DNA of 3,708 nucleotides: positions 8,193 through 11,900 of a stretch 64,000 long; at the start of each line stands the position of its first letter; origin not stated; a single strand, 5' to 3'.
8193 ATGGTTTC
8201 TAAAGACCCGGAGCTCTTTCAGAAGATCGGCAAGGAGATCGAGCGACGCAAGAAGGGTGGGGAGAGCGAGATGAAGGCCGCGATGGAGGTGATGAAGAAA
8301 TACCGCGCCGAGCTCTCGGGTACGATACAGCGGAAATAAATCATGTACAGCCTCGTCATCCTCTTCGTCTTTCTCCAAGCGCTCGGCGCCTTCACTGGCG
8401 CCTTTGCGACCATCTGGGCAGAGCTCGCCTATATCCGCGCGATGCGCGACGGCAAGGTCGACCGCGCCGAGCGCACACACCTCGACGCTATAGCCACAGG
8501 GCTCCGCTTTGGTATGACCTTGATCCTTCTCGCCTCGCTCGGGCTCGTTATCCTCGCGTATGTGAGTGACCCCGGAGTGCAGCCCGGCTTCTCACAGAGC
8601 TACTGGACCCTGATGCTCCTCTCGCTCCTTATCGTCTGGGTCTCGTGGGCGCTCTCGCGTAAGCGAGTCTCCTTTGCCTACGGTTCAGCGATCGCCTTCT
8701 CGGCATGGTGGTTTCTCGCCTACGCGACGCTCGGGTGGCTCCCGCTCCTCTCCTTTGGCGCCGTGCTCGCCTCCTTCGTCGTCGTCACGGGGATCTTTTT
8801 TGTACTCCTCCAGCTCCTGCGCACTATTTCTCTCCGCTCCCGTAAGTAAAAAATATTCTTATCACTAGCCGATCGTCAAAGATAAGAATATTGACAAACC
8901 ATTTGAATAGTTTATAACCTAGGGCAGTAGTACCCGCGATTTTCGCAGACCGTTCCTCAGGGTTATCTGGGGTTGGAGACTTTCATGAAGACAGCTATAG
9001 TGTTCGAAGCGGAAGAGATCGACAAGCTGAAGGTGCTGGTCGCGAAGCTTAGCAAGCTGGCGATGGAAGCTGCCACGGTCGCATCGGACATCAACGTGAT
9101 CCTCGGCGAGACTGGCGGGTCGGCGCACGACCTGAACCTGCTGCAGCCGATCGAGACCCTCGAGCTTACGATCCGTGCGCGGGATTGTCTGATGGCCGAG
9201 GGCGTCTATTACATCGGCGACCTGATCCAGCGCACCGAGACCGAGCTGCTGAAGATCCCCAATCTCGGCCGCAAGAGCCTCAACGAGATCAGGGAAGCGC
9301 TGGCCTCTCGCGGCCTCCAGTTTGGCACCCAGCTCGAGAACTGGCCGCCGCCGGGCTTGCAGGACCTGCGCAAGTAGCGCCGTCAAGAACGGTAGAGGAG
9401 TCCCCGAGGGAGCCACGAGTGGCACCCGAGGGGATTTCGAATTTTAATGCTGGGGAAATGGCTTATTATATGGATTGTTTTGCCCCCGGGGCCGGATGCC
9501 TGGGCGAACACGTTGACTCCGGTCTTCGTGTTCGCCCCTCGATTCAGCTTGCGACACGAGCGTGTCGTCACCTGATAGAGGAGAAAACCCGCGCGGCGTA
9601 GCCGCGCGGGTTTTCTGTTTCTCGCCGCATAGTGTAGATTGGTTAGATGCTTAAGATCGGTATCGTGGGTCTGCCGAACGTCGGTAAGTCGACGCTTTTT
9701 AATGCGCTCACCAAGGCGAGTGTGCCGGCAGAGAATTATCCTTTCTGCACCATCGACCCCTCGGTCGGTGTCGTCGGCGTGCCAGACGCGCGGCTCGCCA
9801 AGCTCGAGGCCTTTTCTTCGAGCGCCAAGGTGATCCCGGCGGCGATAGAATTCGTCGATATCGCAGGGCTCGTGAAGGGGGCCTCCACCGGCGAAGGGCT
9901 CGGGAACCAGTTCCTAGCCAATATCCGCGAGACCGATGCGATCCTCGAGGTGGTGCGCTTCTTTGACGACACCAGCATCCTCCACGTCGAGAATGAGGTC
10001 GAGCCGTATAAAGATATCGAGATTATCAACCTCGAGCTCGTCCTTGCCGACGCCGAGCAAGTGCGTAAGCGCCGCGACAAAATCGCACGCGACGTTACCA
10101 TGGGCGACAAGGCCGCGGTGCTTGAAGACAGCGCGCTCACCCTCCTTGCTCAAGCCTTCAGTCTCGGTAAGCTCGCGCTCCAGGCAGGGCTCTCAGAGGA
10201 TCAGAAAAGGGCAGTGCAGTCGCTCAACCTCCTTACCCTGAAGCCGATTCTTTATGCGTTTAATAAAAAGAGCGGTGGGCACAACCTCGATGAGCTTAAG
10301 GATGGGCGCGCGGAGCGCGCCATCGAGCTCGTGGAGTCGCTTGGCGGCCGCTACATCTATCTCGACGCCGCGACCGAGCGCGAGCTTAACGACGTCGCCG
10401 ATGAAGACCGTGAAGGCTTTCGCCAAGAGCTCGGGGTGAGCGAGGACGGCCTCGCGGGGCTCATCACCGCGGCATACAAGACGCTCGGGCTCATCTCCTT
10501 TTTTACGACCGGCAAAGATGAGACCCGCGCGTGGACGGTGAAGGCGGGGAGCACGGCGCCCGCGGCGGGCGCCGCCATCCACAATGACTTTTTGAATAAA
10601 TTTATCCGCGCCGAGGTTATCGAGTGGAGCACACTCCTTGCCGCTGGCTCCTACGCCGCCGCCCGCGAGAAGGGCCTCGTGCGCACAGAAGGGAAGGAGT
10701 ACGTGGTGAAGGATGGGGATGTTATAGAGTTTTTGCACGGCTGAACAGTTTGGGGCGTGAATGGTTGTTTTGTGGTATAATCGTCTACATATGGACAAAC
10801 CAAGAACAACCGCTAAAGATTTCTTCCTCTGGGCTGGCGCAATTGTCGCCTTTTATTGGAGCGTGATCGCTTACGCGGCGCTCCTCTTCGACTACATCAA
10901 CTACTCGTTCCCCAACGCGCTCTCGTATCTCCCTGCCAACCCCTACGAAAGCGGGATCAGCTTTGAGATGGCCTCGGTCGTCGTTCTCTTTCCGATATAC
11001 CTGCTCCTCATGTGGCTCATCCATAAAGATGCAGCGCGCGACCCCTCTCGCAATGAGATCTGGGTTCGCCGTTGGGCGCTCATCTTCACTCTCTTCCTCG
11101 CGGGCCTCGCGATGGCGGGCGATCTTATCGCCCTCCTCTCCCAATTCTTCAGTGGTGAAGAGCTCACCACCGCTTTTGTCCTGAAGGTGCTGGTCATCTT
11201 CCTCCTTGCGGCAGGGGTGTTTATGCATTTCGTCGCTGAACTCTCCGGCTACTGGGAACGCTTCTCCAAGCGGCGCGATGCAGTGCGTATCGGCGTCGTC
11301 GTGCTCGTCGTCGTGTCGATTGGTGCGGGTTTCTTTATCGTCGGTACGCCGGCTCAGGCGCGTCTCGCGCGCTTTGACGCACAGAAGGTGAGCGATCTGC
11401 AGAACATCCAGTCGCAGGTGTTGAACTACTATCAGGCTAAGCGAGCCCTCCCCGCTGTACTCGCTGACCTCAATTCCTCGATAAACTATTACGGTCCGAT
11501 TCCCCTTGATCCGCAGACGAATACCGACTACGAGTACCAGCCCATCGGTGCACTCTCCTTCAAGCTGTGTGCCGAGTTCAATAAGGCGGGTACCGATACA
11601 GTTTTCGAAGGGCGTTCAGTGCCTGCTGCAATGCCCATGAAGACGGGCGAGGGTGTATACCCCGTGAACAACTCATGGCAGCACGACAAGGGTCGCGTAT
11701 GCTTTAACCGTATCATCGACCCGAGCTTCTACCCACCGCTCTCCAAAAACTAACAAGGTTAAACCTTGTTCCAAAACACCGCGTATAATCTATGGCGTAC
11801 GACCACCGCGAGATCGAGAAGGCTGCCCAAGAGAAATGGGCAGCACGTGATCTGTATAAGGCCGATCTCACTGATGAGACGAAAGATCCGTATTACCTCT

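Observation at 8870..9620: Stand-alone RNA polymerase alpha-CTD protein with foreign codon usage, alongside a genuine rpoA with a divergent CTD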

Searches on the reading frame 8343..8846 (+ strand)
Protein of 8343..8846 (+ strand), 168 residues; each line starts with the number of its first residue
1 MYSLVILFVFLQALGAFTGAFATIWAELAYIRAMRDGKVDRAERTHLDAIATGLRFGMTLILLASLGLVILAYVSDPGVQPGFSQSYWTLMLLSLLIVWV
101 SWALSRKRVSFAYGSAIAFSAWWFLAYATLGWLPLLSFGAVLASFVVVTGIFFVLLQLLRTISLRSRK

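Call 6: search_protein_families(library=pfam, proteins=[window:8343-8846:+], max_evalue=0.01)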
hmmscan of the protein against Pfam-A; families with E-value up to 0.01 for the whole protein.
window:8343-8846:+ (168 aa): 0 families

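Call 37: search_protein_families(library=ncbifam, proteins=[window:8343-8846:+], max_evalue=0.001)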
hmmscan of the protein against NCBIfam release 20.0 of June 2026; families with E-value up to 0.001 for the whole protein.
window:8343-8846:+ (168 aa): 0 families

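Call 60: find_related_loci(query=window:8343-8846:+, collection=metagenome_contigs, flank=3000)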
Query window:8343-8846:+ (168 aa) in metagenome_contigs; peptide patterns used: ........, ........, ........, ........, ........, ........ (x = any residue, [..] = any of these).
424 stretches matched a pattern; 8 encode a relative of the query (tblastn E <= 1e-3); 8 distinct loci.
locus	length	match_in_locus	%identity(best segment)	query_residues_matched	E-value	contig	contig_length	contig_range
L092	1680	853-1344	58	1-165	1e-59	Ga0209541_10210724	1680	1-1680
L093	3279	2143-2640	61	1-166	9e-55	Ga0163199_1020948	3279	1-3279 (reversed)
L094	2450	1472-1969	61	1-166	5e-55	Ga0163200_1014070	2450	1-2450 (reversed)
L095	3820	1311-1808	61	1-166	1e-54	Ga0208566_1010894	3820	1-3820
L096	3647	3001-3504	51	1-168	7e-54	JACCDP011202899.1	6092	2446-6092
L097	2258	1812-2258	63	1-149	3e-51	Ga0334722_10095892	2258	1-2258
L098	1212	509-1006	59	1-167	4e-49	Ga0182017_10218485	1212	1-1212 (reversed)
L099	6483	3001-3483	49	1-162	6e-40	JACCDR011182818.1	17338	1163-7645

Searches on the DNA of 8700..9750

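Call 13: search_rna_families(source=window, start=8700, end=9750, threshold=evalue, max_evalue=1)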
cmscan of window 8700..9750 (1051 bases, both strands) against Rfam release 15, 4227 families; matches with E-value up to 1: 8.
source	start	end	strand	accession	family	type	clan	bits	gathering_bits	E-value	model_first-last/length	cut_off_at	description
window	9545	9618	+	RF02790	sodF_sRNA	Gene; sRNA;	-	27.2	46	0.064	1-90/90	no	sodF sRNA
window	9582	9660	-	RF02790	sodF_sRNA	Gene; sRNA;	-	26.1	46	0.11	1-90/90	no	sodF sRNA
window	9581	9637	-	RF00512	Leu_leader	Cis-reg; leader;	-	20.5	50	0.17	1-148/148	no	Leucine operon leader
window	9542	9617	+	RF00512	Leu_leader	Cis-reg; leader;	-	19.9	50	0.24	1-148/148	no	Leucine operon leader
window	9584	9614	+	RF02599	BASRCI408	Gene; sRNA;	-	19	398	0.016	3-34/435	no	Brucella sRNA CI408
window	9576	9688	+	RF02632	Hrs10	Gene; sRNA;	-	18.8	108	0.23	1-148/148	no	Hfq-regulated sRNA 10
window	9099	9155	-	RF02466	Ms_AS-8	Gene; sRNA;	-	18.5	48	0.62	1-74/74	no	Actinobacteria sRNA Ms_AS-8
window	9479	9622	-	RF02632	Hrs10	Gene; sRNA;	-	17.4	108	0.5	1-148/148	no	Hfq-regulated sRNA 10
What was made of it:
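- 9378..9581 (+): Highly structured untranslated 3' region with several hairpins (e.g. 9397-9438, 9502-9537, 9544-9575). No Rfam family reaches threshold (call 13).
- Tried and rejected: Only sub-threshold terminator-like hits (call 13).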

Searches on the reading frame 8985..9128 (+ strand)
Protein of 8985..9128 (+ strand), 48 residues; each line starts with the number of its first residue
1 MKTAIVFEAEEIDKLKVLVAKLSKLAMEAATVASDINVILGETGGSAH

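Call 66: search_protein_representatives(protein=window:8985-9128:+)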
Query: 48 residues. Proteins with E-value up to 0.001 (for the whole library): 1; up to 1e-10: 1; up to 1e-30: 0. The best 1 are listed.
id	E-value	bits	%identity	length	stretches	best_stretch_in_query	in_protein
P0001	6.9e-20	83.8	100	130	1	1-48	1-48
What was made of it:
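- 8985..9128 (+): N-terminal 48 codons: predicted long helix (aa 9-41) and disordered linker (aa 34-47). Orphan sequence with only marginal similarity to the last alpha-NTD helix. There is no homologue among 1.84 billion representatives (call 66).
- Tried and rejected: Only the protein itself was found (call 66).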

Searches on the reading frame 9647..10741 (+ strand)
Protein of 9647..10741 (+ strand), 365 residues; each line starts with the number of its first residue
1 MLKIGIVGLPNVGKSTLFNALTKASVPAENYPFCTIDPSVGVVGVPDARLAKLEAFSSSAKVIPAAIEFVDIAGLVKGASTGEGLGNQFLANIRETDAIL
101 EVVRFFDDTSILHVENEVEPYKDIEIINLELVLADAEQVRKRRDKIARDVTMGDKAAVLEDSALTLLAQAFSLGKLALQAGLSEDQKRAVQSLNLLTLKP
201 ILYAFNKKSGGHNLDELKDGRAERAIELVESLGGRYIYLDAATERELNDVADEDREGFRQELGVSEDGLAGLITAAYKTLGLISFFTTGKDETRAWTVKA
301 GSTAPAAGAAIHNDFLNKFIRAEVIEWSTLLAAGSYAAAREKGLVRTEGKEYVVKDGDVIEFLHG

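Call 6: search_protein_families(library=pfam, proteins=[window:9647-10741:+], max_evalue=0.01)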
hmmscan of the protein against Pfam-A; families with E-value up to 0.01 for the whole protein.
window:9647-10741:+ (365 aa): 3 families
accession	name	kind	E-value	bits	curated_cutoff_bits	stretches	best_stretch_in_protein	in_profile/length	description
PF06071.19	YchF-GTPase_C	-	7e-32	109.8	27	1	282-363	1-82/84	Protein of unknown function (DUF933)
PF01926.29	MMR_HSR1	-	2.4e-22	79.6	21.9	1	3-122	1-100/113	50S ribosome-binding GTPase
PF02421.24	FeoB_N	-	4.7e-08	33.1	27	1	3-44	2-43/156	Ferrous iron transport protein B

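Call 12: find_related_loci(query=window:9647-10741:+, collection=genome_contigs, flank=6000)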
Query window:9647-10741:+ (365 aa) in genome_contigs; peptide patterns used: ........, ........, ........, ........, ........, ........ (x = any residue, [..] = any of these).
600 stretches matched a pattern (row limit reached: there are more); 595 encode a relative of the query (tblastn E <= 1e-3); the best 80 are kept; 80 distinct loci.
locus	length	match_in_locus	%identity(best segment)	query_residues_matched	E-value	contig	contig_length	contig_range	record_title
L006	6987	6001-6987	81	2-330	1e-177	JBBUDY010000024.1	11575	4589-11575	MAG: Patescibacteria group bacterium isolate H32-bin018_1 H32_bin018_1_000000000024, whole genome shotgun sequence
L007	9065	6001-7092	69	1-364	1e-168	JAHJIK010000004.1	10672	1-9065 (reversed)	MAG: Patescibacteria group bacterium isolate Modern_marine_planktonic.mb.9 Modern_marine_plank.mb.9_k141_77925, whole ge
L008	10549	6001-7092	68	1-364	6e-166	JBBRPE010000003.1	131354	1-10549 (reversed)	MAG: Candidatus Paceibacteria bacterium isolate La1_metabat2.398 LA1C_B2.398_k141_3524705L_131354_cov_13.9990, whole gen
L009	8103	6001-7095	67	1-365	7e-165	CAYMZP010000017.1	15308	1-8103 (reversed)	MAG TPA_asm: uncultured Candidatus Saccharibacteria bacterium isolate SRP329715_co2_49 genome assembly, contig: NODE_735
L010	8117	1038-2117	69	1-364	6e-159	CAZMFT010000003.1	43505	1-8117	MAG TPA_asm: uncultured Candidatus Saccharibacteria bacterium isolate SRP278252_co2_7 genome assembly, contig: NODE_1524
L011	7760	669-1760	66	1-364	2e-157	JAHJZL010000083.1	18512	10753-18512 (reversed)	MAG: Patescibacteria group bacterium isolate Undefined_mixed_planktonic.mb.113 Undefined_mixed_p.mb.113_k141_1445232, wh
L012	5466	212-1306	62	2-362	5e-147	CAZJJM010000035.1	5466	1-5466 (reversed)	MAG TPA_asm: uncultured Candidatus Saccharibacteria bacterium isolate SRP286056_co2_346 genome assembly, contig: NODE_25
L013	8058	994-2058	61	2-362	9e-145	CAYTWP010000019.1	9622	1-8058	MAG TPA_asm: uncultured Candidatus Saccharibacteria bacterium isolate SRP193066_co1_70 genome assembly, contig: NODE_630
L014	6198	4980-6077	61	2-362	3e-144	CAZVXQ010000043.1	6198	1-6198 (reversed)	MAG TPA_asm: uncultured Candidatus Saccharibacteria bacterium isolate SRP257259_co1_21 genome assembly, contig: NODE_219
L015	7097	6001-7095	61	2-362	3e-141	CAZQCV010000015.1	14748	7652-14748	MAG TPA_asm: uncultured Candidatus Saccharibacteria bacterium isolate SRP135725_co1_459 genome assembly, contig: NODE_54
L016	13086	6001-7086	60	2-362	3e-140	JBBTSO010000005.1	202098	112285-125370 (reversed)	MAG: Patescibacteria group bacterium isolate H41-bin155_1 H41_bin155_1_000000000005, whole genome shotgun sequence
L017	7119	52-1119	60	2-362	7e-140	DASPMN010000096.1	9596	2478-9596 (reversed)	MAG TPA_asm: Candidatus Paceibacterota bacterium isolate SMAG_U12093 k141_304302, whole genome shotgun sequence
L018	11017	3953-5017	60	2-362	2e-139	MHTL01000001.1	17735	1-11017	MAG: Candidatus Vogelbacteria bacterium RIFOXYD1_FULL_51_18 rifoxyd1_full_scaffold_1131, whole genome shotgun sequence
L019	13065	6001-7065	59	2-362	2e-138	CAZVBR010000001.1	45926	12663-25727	MAG TPA_asm: uncultured Candidatus Saccharibacteria bacterium isolate binchicken_co32_239 genome assembly, contig: NODE_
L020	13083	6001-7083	60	2-362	5e-138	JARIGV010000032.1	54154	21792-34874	MAG: Candidatus Taylorbacteria bacterium isolate CullarsAll.DT.08 k141_911114, whole genome shotgun sequence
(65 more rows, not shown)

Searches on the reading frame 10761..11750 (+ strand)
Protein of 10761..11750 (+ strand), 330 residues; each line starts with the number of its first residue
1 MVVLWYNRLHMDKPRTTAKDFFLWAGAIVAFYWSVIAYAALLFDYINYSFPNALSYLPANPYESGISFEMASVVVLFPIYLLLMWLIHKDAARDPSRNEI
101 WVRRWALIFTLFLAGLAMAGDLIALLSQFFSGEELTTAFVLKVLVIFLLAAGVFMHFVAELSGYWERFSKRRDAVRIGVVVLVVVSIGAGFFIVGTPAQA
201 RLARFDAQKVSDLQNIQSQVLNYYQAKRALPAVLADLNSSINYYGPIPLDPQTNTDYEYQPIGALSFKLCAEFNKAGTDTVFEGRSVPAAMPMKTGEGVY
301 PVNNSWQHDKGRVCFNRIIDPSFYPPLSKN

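Call 6: search_protein_families(library=pfam, proteins=[window:10761-11750:+], max_evalue=0.01)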
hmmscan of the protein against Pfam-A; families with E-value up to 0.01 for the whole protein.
window:10761-11750:+ (330 aa): 2 families
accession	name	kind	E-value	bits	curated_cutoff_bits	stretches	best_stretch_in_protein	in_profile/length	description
PF18920.5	DUF5671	-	8.9e-16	58.4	28.4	1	21-154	2-129/132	Domain of unknown function (DUF5671)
PF01925.25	TauE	-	0.0097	16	32.6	1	105-216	65-172/237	Sulfite exporter TauE/SafE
